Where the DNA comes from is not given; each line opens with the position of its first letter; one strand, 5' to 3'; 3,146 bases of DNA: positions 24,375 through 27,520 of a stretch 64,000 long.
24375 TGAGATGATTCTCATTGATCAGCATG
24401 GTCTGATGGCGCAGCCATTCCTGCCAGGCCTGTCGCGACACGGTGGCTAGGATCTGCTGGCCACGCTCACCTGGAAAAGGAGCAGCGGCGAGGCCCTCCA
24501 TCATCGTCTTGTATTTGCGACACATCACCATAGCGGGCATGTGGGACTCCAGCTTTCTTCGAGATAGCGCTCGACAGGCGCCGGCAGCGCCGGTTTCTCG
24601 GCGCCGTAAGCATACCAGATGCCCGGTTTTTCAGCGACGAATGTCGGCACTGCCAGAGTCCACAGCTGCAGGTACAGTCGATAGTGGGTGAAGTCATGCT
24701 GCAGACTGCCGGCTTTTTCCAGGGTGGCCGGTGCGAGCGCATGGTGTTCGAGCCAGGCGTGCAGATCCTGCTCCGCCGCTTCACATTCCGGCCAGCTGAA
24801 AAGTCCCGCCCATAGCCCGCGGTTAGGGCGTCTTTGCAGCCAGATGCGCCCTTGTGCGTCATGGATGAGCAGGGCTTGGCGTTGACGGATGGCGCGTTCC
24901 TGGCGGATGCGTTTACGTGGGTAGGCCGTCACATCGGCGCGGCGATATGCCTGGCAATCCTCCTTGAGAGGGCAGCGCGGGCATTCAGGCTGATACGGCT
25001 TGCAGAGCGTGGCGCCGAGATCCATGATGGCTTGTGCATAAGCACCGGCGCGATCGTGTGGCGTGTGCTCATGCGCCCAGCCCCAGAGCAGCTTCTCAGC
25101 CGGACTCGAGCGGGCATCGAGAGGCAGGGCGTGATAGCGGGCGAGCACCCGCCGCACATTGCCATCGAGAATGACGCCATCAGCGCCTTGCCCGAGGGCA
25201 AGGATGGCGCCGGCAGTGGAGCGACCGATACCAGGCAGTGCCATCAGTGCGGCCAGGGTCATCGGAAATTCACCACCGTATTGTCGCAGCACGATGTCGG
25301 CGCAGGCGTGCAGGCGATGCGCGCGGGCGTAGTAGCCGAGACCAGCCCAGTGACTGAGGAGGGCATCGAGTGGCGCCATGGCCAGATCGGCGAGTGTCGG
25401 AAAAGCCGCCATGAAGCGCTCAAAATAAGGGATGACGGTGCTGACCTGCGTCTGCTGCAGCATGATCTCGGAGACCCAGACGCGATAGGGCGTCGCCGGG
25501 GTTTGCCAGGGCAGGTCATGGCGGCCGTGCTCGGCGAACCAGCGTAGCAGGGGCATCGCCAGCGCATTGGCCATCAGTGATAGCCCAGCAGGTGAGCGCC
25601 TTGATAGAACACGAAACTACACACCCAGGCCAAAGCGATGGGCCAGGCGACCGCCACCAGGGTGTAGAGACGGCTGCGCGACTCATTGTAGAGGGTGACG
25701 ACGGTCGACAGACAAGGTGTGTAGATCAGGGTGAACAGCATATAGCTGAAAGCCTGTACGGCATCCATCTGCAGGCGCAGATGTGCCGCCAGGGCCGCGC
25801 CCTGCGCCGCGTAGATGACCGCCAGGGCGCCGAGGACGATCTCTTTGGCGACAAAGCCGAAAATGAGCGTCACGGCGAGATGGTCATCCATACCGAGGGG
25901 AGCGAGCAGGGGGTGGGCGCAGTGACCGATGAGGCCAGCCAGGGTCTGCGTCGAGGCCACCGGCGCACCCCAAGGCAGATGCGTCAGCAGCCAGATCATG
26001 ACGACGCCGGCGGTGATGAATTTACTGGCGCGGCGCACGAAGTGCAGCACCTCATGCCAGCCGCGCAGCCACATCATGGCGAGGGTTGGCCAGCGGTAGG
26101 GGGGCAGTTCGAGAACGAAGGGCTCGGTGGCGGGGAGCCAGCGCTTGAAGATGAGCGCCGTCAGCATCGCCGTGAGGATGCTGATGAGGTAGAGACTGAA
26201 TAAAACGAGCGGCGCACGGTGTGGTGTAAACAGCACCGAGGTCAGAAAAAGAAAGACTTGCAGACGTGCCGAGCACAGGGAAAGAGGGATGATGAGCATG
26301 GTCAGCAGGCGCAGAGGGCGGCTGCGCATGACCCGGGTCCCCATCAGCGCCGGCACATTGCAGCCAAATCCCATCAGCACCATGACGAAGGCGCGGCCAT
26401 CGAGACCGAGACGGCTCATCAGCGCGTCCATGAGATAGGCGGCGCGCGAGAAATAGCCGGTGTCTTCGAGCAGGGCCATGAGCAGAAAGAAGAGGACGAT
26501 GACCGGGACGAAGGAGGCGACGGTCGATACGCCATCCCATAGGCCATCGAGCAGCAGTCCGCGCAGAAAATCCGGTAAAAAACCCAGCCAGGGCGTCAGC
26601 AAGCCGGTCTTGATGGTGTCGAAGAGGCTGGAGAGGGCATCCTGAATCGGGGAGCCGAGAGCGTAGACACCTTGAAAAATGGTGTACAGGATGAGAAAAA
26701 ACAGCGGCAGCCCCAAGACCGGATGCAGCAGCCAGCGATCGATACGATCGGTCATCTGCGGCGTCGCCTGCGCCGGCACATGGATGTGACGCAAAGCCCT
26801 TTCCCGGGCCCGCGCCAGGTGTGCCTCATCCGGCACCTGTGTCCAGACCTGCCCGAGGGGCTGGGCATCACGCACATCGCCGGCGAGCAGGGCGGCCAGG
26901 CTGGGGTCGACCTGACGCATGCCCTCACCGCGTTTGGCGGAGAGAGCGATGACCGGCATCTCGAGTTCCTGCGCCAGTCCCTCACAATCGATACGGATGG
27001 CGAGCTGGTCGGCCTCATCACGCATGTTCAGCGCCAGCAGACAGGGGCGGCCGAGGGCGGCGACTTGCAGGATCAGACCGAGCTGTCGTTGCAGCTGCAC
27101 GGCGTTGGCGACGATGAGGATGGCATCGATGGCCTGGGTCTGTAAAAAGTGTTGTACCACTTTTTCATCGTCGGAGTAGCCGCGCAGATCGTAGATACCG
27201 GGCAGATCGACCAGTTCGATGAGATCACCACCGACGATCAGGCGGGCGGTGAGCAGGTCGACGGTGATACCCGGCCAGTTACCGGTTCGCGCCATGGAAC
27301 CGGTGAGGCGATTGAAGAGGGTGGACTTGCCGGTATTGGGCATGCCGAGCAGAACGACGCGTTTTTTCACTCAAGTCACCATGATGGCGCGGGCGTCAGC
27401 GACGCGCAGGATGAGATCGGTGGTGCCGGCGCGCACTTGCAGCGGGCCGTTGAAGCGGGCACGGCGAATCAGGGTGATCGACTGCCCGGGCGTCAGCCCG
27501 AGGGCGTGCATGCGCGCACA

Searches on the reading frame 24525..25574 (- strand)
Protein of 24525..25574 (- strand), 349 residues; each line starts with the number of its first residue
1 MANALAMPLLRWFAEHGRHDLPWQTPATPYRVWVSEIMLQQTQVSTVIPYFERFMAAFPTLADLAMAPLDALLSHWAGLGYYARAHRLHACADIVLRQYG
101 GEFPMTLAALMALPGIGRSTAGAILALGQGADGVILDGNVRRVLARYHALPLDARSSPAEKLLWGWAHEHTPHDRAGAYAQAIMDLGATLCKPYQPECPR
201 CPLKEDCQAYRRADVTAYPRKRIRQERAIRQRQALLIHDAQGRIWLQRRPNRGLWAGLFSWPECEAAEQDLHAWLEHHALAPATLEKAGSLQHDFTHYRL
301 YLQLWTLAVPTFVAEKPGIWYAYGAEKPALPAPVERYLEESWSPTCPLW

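Call 15: search_protein_families(library=pfam, proteins=[window:24525-25574:-], max_evalue=0.001)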
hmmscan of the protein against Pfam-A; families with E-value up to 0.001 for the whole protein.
window:24525-25574:- (349 aa): 3 families
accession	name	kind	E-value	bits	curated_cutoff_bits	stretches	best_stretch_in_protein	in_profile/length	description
PF00730.31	HhH-GPD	-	2.5e-20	73.3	26.2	1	34-166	1-105/108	HhH-GPD superfamily base excision DNA repair protein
PF14815.12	NUDIX_4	-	1.2e-19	70.6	35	1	234-339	2-112/113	NUDIX domain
PF00633.29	HHH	-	3.2e-07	30.3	24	1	99-126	2-29/30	Helix-hairpin-helix motif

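Call 45: list_cluster_members(proteins=[window:24525-25574:-, window:27832-28845:+, window:30274-33747:-, window:20424-20933:-])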
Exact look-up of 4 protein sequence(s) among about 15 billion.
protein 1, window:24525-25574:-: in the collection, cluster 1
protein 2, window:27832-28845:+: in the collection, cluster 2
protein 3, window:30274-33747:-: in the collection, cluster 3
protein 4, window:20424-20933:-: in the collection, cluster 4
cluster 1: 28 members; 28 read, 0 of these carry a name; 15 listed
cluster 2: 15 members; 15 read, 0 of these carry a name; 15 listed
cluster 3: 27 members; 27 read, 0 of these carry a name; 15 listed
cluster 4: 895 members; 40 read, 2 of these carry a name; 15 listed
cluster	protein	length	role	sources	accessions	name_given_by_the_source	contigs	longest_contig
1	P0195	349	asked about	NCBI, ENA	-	-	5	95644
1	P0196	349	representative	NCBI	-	-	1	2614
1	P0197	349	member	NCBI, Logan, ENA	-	-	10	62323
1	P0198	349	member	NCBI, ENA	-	-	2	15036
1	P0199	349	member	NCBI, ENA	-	-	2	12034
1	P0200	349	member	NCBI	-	-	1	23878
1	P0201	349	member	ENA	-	-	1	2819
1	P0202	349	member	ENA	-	-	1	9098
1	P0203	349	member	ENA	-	-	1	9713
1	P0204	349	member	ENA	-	-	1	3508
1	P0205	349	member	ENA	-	-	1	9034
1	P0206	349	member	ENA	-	-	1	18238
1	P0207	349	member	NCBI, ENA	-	-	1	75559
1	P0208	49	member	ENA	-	-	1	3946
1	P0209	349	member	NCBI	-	-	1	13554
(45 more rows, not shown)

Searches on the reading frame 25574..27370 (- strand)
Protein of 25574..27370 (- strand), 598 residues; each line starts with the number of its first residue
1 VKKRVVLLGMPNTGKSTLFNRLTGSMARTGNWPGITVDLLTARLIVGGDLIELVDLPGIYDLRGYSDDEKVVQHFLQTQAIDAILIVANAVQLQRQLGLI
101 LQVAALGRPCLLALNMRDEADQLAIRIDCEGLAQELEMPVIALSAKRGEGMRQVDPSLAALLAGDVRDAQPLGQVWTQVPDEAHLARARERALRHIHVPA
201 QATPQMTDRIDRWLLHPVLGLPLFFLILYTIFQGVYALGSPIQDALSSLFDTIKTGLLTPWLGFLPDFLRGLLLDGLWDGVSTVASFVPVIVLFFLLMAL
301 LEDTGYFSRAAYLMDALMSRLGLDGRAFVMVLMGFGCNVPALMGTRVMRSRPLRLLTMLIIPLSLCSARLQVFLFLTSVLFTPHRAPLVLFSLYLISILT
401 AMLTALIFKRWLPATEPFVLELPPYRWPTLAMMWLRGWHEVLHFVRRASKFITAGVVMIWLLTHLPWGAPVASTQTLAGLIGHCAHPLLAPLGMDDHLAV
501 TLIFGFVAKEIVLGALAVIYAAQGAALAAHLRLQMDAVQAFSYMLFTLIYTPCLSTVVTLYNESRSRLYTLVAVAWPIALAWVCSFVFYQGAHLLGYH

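Call 15: search_protein_families(library=pfam, proteins=[window:25574-27370:-], max_evalue=0.001)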
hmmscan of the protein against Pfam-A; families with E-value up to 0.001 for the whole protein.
window:25574-27370:- (598 aa): 6 families
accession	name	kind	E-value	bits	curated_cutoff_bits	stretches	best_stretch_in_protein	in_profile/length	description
PF02421.24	FeoB_N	-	8.1e-48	162.3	27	1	4-154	2-152/156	Ferrous iron transport protein B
PF07670.19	Gate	-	1.4e-31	109.5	29.6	2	286-376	3-100/104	Nucleoside recognition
PF01926.29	MMR_HSR1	-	5.7e-21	75.2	21.9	1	4-115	1-112/113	50S ribosome-binding GTPase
PF07664.17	FeoB_C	-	7.9e-14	51.6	26.6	1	390-439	1-53/54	Ferrous iron transport protein B C terminus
PF09439.16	SRPRB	-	0.0005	19.9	25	1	2-89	3-81/178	Signal recognition particle receptor beta subunit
PF04548.22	AIG1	-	0.00054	19.8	27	1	3-93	1-96/212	AIG1 family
